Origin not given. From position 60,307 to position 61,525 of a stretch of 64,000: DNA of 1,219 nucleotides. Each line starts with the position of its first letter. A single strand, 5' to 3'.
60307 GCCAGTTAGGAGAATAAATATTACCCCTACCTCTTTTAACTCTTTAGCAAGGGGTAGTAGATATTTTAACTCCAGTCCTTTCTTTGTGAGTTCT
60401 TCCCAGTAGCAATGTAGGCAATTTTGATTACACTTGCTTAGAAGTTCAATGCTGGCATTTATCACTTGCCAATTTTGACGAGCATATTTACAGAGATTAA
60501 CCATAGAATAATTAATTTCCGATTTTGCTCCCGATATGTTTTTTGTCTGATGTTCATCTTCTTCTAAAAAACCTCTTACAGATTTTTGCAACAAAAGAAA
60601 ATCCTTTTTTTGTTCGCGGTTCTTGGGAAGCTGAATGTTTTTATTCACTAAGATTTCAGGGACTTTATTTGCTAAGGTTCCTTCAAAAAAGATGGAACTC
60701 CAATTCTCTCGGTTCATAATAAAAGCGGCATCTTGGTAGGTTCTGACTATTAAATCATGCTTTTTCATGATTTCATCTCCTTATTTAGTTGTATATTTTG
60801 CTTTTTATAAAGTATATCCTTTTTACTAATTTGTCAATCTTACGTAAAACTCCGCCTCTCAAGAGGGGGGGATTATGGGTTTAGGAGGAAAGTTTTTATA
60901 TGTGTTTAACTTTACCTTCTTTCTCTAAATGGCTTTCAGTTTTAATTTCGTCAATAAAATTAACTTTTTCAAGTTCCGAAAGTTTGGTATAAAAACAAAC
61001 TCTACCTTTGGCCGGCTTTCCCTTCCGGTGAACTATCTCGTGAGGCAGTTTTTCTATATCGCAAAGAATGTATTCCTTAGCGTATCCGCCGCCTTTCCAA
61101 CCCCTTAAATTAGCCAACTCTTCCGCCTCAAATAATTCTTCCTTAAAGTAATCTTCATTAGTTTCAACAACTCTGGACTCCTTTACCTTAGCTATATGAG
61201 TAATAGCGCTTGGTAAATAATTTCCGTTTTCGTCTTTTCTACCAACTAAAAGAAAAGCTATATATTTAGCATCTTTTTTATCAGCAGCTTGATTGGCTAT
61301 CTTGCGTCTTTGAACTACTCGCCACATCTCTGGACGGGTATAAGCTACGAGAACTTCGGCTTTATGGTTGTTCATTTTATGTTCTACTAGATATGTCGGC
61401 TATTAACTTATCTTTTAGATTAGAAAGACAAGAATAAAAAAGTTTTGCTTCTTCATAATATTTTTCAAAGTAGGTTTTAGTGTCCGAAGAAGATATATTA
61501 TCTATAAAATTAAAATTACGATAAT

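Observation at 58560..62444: AT-rich island encoding an rSAM/SPASM enzyme with a possible RRE-like N-terminus, a degenerate P-loop protein and two unknown proteins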

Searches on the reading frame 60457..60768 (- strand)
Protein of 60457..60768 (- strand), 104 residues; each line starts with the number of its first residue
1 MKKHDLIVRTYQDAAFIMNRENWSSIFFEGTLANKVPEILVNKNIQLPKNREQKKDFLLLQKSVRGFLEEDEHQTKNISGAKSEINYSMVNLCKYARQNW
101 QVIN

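Call 52: search_solved_structures(query=A4, max_evalue=10, show_alignments=3)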
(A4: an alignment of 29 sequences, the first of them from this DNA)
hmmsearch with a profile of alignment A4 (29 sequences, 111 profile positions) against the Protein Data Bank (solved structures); distinct sequences matched with E-value up to 10: 13.
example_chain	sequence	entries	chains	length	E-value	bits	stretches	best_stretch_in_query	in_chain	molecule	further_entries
3jqh_A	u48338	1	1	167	0.0042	20.5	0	54-99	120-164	C-type lectin domain family 4 member M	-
4dyl_A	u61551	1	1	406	0.079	16.4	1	28-108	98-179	Tyrosine-protein kinase Fes/Fps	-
8x2t_A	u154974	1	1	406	0.079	16.4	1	28-108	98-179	Tyrosine-protein kinase Fes/Fps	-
4m8n_A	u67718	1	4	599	0.22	15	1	21-105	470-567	PlexinC1 Intracellular Region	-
1sl6_A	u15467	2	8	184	0.3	14.5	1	55-108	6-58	C-type lectin DC-SIGNR | CD209 antigen-like protein 1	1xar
1zej_A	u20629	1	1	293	0.32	14.4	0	32-82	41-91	3-hydroxyacyl-CoA dehydrogenase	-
5qsm_A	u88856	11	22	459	0.38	14.1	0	38-99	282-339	Cohesin subunit SA-1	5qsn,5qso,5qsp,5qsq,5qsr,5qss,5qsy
5cjs_D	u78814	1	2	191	0.63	13.5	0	55-99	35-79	Designed influenza hemagglutinin stem #4454, HA2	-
6xg8_A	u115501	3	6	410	0.64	13.4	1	21-89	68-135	Mutator family transposase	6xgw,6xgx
1xou_B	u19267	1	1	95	0.73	13.3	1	47-85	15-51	Z5138 gene product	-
2lhk_A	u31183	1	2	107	1.1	12.7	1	47-85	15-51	L0052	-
2m1n_A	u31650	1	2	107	1.9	11.9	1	56-85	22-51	Type III secretion system filament chaperone CesA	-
4m8m_A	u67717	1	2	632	8.9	9.8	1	21-105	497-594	GCN4 coiled-coil fused zebrafish PlexinC1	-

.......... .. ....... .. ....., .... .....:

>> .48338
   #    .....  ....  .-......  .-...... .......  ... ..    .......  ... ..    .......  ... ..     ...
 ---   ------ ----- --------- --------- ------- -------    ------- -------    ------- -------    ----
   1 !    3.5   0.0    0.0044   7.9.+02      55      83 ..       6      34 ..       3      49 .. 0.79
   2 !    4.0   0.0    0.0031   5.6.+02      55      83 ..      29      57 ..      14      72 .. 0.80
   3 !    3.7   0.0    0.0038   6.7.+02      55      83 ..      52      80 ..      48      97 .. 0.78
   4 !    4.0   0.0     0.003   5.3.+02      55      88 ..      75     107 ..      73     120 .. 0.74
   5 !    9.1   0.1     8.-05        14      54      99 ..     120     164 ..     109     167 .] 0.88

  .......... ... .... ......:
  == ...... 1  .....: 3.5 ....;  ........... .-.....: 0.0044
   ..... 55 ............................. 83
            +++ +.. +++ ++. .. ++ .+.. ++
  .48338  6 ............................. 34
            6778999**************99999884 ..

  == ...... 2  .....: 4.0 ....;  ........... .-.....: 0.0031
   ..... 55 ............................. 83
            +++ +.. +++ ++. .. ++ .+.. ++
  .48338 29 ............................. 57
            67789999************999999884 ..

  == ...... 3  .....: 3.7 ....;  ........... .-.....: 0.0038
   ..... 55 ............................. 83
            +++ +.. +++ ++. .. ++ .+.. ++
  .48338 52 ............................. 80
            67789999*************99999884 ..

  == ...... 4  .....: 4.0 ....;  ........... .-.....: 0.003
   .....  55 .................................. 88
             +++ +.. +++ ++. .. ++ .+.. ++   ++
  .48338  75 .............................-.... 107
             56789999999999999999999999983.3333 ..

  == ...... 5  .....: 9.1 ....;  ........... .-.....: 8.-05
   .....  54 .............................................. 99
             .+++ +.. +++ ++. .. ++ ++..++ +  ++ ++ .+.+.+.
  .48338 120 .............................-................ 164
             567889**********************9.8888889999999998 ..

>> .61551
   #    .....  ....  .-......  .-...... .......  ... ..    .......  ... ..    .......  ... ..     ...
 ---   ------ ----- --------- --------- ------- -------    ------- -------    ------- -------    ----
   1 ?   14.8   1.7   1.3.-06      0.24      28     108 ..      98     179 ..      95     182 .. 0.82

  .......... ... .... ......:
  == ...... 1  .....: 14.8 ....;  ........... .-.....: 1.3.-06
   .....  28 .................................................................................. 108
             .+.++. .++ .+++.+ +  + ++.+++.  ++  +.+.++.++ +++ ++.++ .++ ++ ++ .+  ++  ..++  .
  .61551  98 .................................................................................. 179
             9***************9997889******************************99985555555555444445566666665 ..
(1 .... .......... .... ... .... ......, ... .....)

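Call 63: predict_structure(alignment_id=A4)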
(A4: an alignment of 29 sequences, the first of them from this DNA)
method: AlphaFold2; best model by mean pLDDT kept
length: 104 residues; sequences in the alignment: 29
mean_pLDDT: 83.2   pTM: 0.71
mean pLDDT of the five models: 83.2, 81.2, 79.6, 78.0, 76.8
residues with pLDDT >= 90: 47; 70-90: 37; 50-70: 16; < 50: 4
segments of 3 or more residues with pLDDT < 50: 79-82
pLDDT, mean of each block of 10 residues (from residue 1): 83 92 91 93 83 92 90 57 68 88 72
secondary structure, 60 per line:
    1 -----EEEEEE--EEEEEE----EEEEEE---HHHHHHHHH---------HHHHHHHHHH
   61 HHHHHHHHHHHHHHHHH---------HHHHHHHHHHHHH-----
elements in order: E6-11 E14-19 E24-29 H33-41 H51-77 H87-99

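Call 66: fold_search(model_id=the predicted structure, library=pdb)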
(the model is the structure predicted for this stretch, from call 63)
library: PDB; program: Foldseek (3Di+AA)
matches with E <= 10: 437; with E <= 0.001: 0
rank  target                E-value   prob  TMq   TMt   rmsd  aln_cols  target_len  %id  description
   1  5v1u_A                1.6e-01  0.35  0.29  0.34   7.3        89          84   11  TbiB1 in Complex with the TbiA(beta) Leader Peptide (released 2018-09-05)
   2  5v1v_A                1.7e-01  0.66  0.36  0.41   7.6        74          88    7  TbiB1 in Complex with the TbiA(alpha) Leader Peptide (released 2018-09-05)
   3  5v1u_B                2.2e-01  0.28  0.29  0.34   9.0        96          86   11  TbiB1 in Complex with the TbiA(beta) Leader Peptide (released 2018-09-05)
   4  5v1u_D                2.4e-01  0.20  0.27  0.32   8.6        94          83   12  TbiB1 in Complex with the TbiA(beta) Leader Peptide (released 2018-09-05)
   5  5v1u_C                4.0e-01  0.35  0.35  0.40   8.5        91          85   13  TbiB1 in Complex with the TbiA(beta) Leader Peptide (released 2018-09-05)
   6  9im1_F                4.2e-01  0.15  0.22  0.06  12.2        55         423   16  The Cryo-EM structure of MPXV E5 in complex with ssDNA in intermediate state 1 (released 2025-06-18)
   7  8wh6_D                7.0e-01  0.11  0.21  0.05   9.5        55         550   18  MPOX E5 hexamer ADP and ssDNA bound and clear primase domain conformation (released 2024-09-25)
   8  5d68_B                7.5e-01  0.38  0.33  0.09   8.8        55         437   16  Crystal structure of KRIT1 ARD-FERM (released 2015-10-21)
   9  4upl_A                7.5e-01  0.10  0.23  0.06  17.6        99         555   10  Dimeric sulfatase SpAS2 from Silicibacter pomeroyi (released 2015-07-01)
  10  8xj6_E                8.0e-01  0.12  0.22  0.06  11.7        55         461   16  The Cryo-EM structure of MPXV E5 apo conformation (released 2024-05-01)
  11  5mdw_7                9.1e-01  0.18  0.28  0.11   7.3        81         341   14  Structure of ArfA(A18T) and RF2 bound to the 70S ribosome (pre-accommodated state) (released 2016-12-14)
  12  9im3_A                1.2e+00  0.09  0.22  0.05  14.3        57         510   16  The Cryo-EM structure of MPXV E5 head-to-head double hexamer conformation (released 2025-06-18)
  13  5why_B                1.4e+00  0.12  0.28  0.08  14.8       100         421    6  Structural Insights into Thioether Bond Formation in the Biosynthesis of Sactipeptides (released 2017-07-26)
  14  5x6u_A                1.5e+00  0.08  0.25  0.21   7.5        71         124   15  Crystal structure of human heteropentameric complex (released 2017-12-06)
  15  2zbw_A                1.7e+00  0.04  0.18  0.07  13.9        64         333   16  Crystal structure of thioredoxin reductase-like protein from Thermus thermophilus HB8 (released 2007-11-13)
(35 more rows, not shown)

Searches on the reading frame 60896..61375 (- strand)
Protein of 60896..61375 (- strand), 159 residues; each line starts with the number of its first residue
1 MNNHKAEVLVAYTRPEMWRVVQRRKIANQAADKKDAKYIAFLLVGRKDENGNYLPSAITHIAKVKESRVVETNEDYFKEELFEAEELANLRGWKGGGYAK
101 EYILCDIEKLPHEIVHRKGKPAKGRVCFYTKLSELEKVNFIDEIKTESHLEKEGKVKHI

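Call 3: search_protein_families(library=pfam, proteins=[window:60896-61375:-], max_evalue=1)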
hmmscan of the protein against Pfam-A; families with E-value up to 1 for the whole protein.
window:60896-61375:- (159 aa): 0 families

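Call 4: search_protein_families(library=ncbifam, proteins=[window:60896-61375:-], max_evalue=1)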
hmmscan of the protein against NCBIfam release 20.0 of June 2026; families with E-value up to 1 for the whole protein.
window:60896-61375:- (159 aa): 1 family
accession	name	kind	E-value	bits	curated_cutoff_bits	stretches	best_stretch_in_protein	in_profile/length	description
NF008422.0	PRK11249.1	equivalog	0.01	14.3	1102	1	106-146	115-155/752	catalase HPII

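Call 5: search_protein_families(library=padloc, proteins=[window:60896-61375:-], max_evalue=1)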
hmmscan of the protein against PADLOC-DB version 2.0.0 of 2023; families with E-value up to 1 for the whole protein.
window:60896-61375:- (159 aa): 0 families

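Call 26: search_protein_families(library=phrogs, proteins=[window:60896-61375:-], max_evalue=1)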
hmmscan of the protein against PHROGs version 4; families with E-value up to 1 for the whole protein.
window:60896-61375:- (159 aa): 1 family
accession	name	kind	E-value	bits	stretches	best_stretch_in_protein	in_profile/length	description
phrog_666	-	unknown function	0.29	12.5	0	15-43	6-37/65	-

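Call 39: find_related_loci(query=window:60896-61375:-, collection=viral_contigs, flank=5000)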
Query window:60896-61375:- (159 aa) in viral_contigs; peptide patterns used: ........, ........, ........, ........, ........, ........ (x = any residue, [..] = any of these).
14 stretches matched a pattern, but none encodes a relative of the query by tblastn (E <= 1e-3).

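Call 68: search_protein_representatives(protein=window:60896-61375:-)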
Query: 159 residues. Proteins with E-value up to 0.001 (for the whole library): 23; up to 1e-10: 13; up to 1e-30: 2. The best 23 are listed.
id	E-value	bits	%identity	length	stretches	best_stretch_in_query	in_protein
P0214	2.9e-42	160.5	54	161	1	1-152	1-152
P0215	4.6e-31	124.1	54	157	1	5-144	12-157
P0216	3.7e-30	121.2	46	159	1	5-154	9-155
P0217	2.8e-26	108.6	48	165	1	6-154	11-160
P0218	1.0e-25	106.8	46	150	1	2-152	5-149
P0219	4.1e-18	82.1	43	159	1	4-157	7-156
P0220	1.4e-17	80.4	40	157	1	8-150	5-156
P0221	2.3e-17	79.7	46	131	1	4-118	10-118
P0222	2.8e-17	79.4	42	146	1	11-153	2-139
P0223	2.0e-16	76.6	39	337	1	6-151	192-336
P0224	2.1e-14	70.0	39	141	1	6-145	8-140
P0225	4.6e-14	68.9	41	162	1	5-151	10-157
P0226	1.7e-11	60.6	56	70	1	2-62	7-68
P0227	7.6e-10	55.2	37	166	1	3-144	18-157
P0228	1.7e-09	54.1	38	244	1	6-144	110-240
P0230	1.7e-06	44.4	36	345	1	6-157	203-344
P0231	5.6e-06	42.7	40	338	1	6-146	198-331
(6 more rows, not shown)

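Call 69: search_protein_families(library=pfam, proteins=[P0223, P0230, P0231, P0228, P0214, P0216], max_evalue=0.1)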
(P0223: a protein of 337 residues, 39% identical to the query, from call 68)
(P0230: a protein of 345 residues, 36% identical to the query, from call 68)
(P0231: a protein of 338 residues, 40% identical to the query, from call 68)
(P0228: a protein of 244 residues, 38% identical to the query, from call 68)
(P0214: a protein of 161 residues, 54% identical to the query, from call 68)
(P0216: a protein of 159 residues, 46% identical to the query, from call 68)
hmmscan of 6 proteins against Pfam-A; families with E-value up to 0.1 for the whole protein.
P0223 (337 aa): 1 family
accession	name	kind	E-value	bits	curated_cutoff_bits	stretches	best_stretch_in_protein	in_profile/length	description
PF11637.13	UvsW-1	-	0.021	15.4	25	1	261-281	5-25/56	UvsW.1 domain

P0230 (345 aa): 1 family
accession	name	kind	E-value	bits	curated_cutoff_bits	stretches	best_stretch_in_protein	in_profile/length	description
PF14281.12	PDDEXK_4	-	1.6e-06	28.6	22.3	1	5-183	2-181/183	PD-(D/E)XK nuclease superfamily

P0231 (338 aa): 1 family
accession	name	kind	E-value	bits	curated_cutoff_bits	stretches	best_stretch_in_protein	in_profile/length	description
PF21239.2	RLMM_N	-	0.077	13.5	27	0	34-64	28-57/81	Ribosomal RNA large subunit methyltransferase M, N-terminal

P0228 (244 aa): 0 families

P0214 (161 aa): 1 family
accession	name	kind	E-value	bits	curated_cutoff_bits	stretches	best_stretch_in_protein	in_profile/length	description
PF13494.11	DUF4119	-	0.0044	17.9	27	1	23-76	25-79/87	Domain of unknown function, B. Theta Gene description (DUF4119)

P0216 (159 aa): 0 families

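Call 102: search_solved_structures(query=A10, max_evalue=10)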
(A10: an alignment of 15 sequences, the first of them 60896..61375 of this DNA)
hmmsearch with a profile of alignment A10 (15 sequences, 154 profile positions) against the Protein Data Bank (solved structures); distinct sequences matched with E-value up to 10: 2.
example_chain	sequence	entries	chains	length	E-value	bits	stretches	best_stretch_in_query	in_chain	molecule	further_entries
7fad_A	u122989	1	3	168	0.047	16.9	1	49-121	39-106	Gamma-tubulin complex component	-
6tf9_RP1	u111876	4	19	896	0.49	13.6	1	49-117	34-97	Gamma-tubulin complex component 2 | Gamma-tubulin complex component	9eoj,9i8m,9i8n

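Call 103: search_protein_families(library=pfam, alignment_id=A10, max_evalue=0.5)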
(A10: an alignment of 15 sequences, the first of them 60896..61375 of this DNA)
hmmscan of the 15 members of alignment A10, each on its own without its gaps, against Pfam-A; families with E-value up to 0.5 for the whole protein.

A. member 1, window:60896-61375:- (159 aa): 0 families

B. families by the number of members that match (of 15 scanned): 6 families
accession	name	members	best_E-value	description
PF13494.11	DUF4119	1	0.0044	Domain of unknown function, B. Theta Gene description (DUF4119)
PF14521.12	Aspzincin_M35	1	0.06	Lysine-specific metallo-endopeptidase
PF16126.11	DUF4838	1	0.068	Domain of unknown function (DUF4838)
PF21346.3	PcRGLX_3rd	1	0.12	PcRGLX-like protein C-terminal alpha/alpha toroid domain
PF04867.17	DUF643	1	0.12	Protein of unknown function (DUF643)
PF04428.19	Choline_kin_N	1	0.16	Choline kinase N terminus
